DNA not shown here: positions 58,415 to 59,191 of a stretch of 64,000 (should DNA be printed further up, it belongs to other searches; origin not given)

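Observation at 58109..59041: Cargo of the IS element: a bPH_2 (YdbS/YdbT-like) membrane PH-domain protein and a 74-aa TTG-initiated ORF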

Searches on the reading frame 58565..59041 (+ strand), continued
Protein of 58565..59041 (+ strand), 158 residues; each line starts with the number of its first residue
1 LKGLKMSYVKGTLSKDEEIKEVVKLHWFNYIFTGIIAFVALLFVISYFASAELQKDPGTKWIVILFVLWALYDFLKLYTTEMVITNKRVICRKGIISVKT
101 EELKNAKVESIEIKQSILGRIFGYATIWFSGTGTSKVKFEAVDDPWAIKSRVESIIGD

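Call 52: search_dna_similar(query=window:58580-59041:+, collection=phages, mode=protein, max_rows=25)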
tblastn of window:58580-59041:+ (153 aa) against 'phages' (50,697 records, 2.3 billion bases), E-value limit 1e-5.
Records with a match: 278; places in all: 278; records where one place covers at least 80% of the query: 261.
Best place of each record, by identity: <60% 278.
By first word of the organism name: Salmonella 163; Klebsiella 44; Escherichia 29; Dickeya 19; Serratia 10; Shigella 6; Enterobacter 3; Bacteriophage 1; Yersinia 1; Enterococcus 1; and 1 more.
By host as written in the record: - 35; Salmonella enterica 26; Salmonella enterica subsp. enterica serovar Enteritidis PT1 21; Klebsiella pneumoniae 19; Salmonella enterica subsp. enterica serovar Typhimurium 14; Dickeya solani 11; Escherichia coli O157:H7 11; Salmonella sp. 10; and 74 more.
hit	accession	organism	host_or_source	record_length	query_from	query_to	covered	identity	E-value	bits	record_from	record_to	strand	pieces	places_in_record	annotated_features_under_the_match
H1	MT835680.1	Bacteriophage sp.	human fecal samples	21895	2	153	99%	43.2%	3e-33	128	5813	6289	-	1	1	record has no annotation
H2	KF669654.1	Salmonella phage Maynard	Salmonella typhimurium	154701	1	153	100%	28.8%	3e-10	62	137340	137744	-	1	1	hypothetical protein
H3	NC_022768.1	Salmonella phage Maynard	Salmonella typhimurium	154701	1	153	100%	28.8%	3e-10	62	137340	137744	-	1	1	membrane-flanked domain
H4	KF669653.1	Salmonella phage Marshall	Salmonella enteritidis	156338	1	153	100%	28.8%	3e-10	62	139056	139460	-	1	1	pleckstrin homology (PH) domain containing protein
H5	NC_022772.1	Salmonella phage Marshall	Salmonella enteritidis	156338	1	153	100%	28.8%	3e-10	62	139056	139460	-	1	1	membrane-flanked domain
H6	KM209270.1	Dickeya phage phiDP10.3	Pectobacterium sp. and Dickeya sp.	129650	1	132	86%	33.3%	2e-13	72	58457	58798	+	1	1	PH domain protein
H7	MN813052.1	Dickeya phage Ds23CZ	Dickeya solani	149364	1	132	86%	33.3%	2e-13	72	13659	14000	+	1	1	putative membrane protein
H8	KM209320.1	Dickeya phage phiDP23.1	Pectobacterium sp. and Dickeya sp.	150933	1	132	86%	33.3%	2e-13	72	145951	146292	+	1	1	PH domain protein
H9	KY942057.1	Dickeya phage XF4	Dickeya solani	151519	1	132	86%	33.3%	2e-13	72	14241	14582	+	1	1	hypothetical protein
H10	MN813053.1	Dickeya phage Ds25CZ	Dickeya solani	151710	1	132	86%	33.3%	2e-13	72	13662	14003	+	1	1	putative membrane protein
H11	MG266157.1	Dickeya phage PP35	Dickeya solani F012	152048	1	132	86%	33.3%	2e-13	72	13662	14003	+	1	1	putative membrane protein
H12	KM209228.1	Dickeya phage phiD3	Pectobacterium sp. and Dickeya sp.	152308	1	132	86%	33.3%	2e-13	72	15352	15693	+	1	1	PH domain protein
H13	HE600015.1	Dickeya phage vB-DsoM-LIMEstone1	Dickeya solani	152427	1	132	86%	33.3%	2e-13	72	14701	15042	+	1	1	hypothetical protein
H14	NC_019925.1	Dickeya phage vB-DsoM-LIMEstone1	Dickeya solani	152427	1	132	86%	33.3%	2e-13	72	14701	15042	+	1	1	membrane-flanked domain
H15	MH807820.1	Dickeya phage Coodle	Dickeya solani DSM28711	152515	1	132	86%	33.3%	2e-13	72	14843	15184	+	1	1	hypothetical protein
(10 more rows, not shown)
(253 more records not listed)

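Call 68: search_protein_families(library=ncbifam, proteins=[window:58580-59041:+], max_evalue=0.01)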
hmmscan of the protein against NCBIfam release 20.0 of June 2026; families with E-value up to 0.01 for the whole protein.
window:58580-59041:+ (153 aa): 1 family
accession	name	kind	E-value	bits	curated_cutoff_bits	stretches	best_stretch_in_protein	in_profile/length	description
NF040894.1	puhB_PGC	equivalog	0.0019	18.1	110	1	16-113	36-135/176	photosynthetic complex putative assembly protein PuhB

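Call 78: search_solved_structures(query=window:58580-59041:+, max_evalue=1)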
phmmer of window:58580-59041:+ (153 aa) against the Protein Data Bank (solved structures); distinct sequences matched with E-value up to 1: 0.
